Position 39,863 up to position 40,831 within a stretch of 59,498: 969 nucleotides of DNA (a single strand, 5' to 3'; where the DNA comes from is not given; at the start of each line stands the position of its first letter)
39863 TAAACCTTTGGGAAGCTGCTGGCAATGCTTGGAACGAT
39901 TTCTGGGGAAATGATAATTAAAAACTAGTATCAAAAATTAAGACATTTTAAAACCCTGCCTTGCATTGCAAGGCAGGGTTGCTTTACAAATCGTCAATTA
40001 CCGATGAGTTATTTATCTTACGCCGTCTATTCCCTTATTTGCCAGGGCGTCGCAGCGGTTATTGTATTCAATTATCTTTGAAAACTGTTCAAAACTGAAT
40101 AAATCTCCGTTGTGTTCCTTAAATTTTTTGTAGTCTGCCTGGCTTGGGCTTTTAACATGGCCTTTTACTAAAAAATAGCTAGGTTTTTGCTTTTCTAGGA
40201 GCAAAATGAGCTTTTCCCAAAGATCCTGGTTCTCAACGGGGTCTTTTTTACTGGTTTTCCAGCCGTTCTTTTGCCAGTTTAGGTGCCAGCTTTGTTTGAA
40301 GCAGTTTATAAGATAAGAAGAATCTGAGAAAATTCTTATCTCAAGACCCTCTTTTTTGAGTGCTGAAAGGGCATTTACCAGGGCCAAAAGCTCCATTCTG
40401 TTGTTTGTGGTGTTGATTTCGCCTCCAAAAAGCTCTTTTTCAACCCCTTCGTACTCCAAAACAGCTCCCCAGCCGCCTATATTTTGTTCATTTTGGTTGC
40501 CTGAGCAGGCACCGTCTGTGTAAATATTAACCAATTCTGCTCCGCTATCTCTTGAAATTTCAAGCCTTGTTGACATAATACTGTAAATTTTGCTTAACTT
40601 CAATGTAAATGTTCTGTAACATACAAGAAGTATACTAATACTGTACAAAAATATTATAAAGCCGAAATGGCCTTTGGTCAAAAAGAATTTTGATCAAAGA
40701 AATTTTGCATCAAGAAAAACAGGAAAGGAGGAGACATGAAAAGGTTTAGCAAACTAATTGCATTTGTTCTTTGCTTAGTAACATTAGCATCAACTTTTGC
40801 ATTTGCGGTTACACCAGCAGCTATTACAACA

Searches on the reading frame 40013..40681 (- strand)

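Call 51: search_protein_families(library=pfam, proteins=[window:40013-40681:-], max_evalue=0.00001)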
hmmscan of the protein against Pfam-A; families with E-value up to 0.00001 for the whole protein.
window:40013-40681:- (222 aa): 1 family
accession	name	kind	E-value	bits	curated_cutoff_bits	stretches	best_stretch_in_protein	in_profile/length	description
PF00075.30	RNase_H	-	4.3e-30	105.2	25.8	1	51-179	4-126/141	RNase H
